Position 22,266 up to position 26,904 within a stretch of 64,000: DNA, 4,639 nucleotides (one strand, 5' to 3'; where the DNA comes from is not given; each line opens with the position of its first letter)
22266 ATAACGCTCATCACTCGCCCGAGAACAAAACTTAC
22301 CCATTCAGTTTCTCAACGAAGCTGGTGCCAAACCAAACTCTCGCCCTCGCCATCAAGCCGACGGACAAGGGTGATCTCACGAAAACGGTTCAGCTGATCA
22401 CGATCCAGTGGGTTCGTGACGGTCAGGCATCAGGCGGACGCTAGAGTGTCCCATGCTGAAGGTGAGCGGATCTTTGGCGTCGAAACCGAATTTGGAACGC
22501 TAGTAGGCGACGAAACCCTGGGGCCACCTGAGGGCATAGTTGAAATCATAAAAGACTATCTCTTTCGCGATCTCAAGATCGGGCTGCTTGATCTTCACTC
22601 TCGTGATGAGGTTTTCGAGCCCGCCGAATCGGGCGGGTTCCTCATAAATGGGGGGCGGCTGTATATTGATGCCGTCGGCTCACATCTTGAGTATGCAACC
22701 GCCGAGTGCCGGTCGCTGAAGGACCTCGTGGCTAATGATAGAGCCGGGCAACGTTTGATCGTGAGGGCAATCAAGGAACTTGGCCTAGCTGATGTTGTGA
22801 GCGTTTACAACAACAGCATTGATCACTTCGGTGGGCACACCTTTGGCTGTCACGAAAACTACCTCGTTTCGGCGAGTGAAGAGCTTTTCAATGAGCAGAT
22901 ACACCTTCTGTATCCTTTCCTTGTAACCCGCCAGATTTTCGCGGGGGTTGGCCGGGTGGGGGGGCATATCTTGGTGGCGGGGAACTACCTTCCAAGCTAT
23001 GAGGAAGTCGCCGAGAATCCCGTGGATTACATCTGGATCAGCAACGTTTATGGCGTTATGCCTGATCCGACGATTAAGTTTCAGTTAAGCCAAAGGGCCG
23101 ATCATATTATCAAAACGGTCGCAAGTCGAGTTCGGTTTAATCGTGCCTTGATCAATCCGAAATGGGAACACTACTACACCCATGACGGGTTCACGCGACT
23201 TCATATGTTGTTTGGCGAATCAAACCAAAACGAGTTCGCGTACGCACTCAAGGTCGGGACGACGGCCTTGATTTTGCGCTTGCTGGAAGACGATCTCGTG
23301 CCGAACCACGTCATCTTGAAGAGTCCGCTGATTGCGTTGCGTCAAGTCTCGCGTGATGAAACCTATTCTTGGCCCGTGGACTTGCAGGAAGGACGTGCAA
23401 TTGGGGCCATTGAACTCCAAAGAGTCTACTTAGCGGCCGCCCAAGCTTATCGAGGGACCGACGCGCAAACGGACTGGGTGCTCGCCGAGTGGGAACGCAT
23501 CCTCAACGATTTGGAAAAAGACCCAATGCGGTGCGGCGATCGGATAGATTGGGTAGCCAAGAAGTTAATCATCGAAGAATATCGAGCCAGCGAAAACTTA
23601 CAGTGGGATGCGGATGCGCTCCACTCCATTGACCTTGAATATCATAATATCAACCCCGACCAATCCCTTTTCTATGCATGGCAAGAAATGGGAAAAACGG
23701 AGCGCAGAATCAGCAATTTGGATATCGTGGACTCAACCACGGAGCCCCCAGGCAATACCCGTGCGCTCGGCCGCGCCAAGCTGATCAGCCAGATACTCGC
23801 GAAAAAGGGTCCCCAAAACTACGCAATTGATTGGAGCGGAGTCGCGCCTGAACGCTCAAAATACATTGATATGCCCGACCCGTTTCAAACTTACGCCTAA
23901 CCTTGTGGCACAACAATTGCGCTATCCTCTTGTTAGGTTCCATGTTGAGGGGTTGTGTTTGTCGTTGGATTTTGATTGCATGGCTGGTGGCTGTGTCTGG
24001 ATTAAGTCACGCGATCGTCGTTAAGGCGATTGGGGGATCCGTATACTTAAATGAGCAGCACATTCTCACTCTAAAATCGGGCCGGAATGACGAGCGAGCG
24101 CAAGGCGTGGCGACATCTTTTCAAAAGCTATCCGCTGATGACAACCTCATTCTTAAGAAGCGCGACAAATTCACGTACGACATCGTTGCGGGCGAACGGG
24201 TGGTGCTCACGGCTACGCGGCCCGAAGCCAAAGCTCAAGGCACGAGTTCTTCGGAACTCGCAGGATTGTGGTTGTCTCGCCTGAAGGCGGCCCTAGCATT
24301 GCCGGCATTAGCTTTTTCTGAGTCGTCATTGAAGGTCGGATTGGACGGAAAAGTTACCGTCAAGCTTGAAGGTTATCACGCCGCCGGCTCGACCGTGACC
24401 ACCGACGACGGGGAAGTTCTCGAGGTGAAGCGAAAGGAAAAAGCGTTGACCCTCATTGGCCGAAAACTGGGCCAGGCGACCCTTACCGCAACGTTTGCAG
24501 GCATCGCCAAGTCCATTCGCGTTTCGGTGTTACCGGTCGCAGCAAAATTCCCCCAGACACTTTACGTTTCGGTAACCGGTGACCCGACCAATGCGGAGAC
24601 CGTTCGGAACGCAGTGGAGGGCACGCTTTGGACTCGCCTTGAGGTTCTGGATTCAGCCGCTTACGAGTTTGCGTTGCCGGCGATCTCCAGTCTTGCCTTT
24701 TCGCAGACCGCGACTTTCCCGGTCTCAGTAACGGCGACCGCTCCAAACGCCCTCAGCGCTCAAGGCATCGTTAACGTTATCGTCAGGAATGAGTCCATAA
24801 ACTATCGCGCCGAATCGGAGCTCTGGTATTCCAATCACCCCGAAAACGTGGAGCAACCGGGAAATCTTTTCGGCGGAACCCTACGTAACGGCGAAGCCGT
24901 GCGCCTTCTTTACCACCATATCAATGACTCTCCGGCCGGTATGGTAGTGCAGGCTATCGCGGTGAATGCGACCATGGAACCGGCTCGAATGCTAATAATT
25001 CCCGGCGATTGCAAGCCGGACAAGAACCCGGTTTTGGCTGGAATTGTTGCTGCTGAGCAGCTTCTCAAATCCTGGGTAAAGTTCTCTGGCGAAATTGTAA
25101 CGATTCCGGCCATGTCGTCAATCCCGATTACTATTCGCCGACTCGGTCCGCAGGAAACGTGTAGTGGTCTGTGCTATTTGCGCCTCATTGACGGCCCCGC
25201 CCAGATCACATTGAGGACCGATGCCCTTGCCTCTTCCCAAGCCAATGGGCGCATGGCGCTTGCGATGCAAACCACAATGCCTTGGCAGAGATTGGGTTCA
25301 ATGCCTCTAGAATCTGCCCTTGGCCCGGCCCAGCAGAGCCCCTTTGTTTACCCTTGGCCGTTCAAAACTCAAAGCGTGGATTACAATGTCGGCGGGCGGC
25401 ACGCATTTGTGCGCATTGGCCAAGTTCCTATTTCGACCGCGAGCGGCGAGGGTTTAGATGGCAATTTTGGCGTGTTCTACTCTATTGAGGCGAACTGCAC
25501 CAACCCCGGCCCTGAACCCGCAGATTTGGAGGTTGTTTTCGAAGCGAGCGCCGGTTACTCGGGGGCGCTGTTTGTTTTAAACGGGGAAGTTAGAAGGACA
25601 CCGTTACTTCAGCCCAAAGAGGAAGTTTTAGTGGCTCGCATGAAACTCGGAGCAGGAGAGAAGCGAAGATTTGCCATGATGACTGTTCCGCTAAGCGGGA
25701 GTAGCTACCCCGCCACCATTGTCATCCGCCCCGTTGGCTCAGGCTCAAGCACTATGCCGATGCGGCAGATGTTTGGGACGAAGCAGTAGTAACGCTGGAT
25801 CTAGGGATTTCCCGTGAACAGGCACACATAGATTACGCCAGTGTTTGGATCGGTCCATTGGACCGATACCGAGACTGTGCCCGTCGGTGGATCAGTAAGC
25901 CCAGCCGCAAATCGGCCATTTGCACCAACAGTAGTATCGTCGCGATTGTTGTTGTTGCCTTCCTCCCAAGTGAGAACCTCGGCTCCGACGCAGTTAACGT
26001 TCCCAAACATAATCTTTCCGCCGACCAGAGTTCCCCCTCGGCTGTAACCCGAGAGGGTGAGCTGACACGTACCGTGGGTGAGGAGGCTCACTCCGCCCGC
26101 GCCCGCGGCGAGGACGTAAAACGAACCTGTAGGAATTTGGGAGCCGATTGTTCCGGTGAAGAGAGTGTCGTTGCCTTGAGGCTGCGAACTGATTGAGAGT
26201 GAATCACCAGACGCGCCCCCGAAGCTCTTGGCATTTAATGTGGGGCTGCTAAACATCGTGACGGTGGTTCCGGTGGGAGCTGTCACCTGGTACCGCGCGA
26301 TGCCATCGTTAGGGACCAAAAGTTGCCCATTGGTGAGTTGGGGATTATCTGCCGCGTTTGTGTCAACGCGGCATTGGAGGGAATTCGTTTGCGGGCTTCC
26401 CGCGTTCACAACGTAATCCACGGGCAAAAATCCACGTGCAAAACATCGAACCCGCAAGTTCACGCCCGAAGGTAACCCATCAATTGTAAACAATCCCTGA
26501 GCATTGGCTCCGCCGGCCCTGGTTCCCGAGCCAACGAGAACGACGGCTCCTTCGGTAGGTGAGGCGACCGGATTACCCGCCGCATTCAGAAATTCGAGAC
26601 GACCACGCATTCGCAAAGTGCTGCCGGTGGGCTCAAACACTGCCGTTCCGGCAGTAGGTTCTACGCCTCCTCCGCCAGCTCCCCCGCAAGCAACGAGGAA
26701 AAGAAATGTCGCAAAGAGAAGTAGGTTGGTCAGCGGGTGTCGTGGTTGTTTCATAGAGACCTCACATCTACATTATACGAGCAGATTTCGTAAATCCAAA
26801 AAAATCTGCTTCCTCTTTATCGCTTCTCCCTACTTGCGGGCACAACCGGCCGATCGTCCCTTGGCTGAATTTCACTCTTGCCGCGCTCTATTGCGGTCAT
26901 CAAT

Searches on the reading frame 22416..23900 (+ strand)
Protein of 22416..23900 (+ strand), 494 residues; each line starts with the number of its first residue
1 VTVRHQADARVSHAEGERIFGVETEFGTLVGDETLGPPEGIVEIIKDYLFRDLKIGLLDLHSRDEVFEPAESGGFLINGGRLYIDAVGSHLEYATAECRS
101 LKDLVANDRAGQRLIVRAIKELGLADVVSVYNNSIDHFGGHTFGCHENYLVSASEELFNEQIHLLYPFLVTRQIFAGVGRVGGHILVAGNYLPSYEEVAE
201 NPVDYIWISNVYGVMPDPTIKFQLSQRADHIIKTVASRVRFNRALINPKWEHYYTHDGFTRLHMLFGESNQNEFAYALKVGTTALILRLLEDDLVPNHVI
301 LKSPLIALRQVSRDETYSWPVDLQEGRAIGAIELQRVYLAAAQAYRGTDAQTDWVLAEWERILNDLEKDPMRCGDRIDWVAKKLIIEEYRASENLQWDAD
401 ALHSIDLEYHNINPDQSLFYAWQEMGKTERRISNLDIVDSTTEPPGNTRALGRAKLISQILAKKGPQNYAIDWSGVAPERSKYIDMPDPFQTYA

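Call 45: search_protein_families(library=pfam, proteins=[window:22416-23900:+], max_evalue=0.001)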
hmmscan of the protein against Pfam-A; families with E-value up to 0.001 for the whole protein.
window:22416-23900:+ (494 aa): 1 family
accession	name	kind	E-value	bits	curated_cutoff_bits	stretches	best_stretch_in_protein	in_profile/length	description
PF03136.20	Pup_ligase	-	4.5e-121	405.3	25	1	18-476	1-440/441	Pup-ligase protein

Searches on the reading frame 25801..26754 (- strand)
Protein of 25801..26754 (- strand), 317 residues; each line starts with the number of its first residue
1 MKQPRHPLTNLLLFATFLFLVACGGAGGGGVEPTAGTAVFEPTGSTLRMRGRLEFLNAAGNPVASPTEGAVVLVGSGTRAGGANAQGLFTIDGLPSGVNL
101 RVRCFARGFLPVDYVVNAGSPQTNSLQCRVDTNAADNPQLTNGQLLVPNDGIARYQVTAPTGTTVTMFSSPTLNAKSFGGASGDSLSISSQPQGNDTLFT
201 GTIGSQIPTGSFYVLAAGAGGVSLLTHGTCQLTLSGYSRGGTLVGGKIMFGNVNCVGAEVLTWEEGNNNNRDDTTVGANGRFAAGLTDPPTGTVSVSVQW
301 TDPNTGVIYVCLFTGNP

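Call 45: search_protein_families(library=pfam, proteins=[window:25801-26754:-], max_evalue=0.001)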
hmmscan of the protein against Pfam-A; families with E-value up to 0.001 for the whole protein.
window:25801-26754:- (317 aa): 1 family
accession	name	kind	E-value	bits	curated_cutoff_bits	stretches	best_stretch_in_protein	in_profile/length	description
PF13620.12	CarboxypepD_reg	-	0.00028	21.6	32.3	0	65-123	12-76/82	Carboxypeptidase regulatory-like domain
